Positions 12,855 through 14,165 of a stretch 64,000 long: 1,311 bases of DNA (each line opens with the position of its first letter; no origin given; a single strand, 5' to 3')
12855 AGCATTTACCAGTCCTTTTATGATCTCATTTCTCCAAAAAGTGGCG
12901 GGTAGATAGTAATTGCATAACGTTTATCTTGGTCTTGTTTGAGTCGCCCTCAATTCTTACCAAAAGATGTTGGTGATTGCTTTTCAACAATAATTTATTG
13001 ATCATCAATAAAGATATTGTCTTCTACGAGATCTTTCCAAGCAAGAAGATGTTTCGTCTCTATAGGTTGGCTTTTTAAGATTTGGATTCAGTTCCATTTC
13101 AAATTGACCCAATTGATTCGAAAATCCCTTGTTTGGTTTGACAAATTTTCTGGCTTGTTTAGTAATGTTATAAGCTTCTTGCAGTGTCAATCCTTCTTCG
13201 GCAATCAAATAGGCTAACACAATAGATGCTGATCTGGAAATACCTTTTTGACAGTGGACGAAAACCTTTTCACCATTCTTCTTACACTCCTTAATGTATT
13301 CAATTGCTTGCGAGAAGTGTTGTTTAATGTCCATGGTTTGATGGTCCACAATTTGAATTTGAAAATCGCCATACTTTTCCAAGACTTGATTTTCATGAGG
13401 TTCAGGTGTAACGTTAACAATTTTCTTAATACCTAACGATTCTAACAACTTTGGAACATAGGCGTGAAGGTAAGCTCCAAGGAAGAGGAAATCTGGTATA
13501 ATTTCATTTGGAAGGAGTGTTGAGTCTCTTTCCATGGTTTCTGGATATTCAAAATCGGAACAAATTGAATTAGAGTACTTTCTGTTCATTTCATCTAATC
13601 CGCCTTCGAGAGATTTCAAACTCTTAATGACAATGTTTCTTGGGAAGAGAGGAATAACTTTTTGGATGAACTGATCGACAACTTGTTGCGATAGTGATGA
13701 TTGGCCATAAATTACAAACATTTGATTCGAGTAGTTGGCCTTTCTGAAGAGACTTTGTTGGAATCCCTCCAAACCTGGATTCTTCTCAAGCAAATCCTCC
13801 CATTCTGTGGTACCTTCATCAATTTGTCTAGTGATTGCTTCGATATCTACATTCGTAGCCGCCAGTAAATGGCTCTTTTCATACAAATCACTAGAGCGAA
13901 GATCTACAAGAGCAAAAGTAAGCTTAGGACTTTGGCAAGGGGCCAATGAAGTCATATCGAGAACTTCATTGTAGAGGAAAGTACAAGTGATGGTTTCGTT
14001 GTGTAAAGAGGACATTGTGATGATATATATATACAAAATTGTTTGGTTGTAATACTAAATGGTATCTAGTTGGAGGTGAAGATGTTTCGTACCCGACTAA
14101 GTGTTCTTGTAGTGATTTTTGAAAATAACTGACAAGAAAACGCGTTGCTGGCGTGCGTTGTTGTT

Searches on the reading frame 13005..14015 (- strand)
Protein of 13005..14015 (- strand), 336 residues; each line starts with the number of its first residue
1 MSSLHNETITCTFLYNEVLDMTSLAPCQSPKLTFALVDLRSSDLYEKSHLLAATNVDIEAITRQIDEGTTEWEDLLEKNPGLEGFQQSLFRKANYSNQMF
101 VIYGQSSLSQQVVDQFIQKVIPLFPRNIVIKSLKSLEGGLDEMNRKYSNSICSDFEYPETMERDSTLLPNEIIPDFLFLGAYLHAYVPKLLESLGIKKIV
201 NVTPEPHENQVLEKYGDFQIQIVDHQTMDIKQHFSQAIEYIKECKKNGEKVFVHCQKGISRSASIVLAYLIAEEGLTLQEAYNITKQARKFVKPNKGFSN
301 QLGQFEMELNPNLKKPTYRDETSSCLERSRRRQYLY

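Call 5: search_protein_families(library=pfam, proteins=[window:13005-14015:-])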
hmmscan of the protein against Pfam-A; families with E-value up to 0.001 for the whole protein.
window:13005-14015:- (336 aa): 5 families
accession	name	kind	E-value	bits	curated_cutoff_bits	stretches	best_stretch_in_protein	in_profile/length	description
PF00782.25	DSPc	-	1.4e-33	116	33.5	1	177-306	1-131/133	Dual specificity phosphatase, catalytic domain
PF00581.25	Rhodanese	-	3e-07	31.2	22.2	1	33-143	15-99/102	Rhodanese-like domain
PF22785.1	Tc-R-P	-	6e-07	30.4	27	1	191-272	19-103/106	Polymorphic toxin system, DSP-PTPase phosphatase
PF22784.1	PTP-SAK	-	1.5e-05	25.5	27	1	191-281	27-119/153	Swiss Army Knife protein, DSP-PTPase phosphatase domain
PF00102.32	Y_phosphatase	-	5e-05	23.5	20.9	1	225-290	142-210/234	Protein-tyrosine phosphatase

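Call 8: find_encoding_contigs(protein=window:13005-14012:-, flank=3000, max_places=4)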
Protein window:13005-14012:- (335 aa): no gene with exactly this product is on record in the collection.

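Call 9: find_encoding_contigs(protein=window:13005-14015:-, flank=3000, max_places=4)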
Protein window:13005-14015:- (336 aa): 2 contigs read that carry it; 2 places shown.
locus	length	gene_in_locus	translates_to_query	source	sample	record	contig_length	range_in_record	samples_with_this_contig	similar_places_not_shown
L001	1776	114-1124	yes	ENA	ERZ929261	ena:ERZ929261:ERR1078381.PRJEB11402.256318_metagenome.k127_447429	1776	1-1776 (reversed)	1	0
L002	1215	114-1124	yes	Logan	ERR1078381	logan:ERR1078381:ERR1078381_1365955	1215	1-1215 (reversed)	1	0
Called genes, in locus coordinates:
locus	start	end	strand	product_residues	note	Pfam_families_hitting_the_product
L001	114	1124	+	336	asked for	PF00581:Rhodanese (faint), PF22784:PTP-SAK (faint), PF00782:DSPc, PF22785:Tc-R-P (weak)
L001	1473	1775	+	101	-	?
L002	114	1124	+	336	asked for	PF00581:Rhodanese (faint), PF22784:PTP-SAK (faint), PF00782:DSPc, PF22785:Tc-R-P (weak)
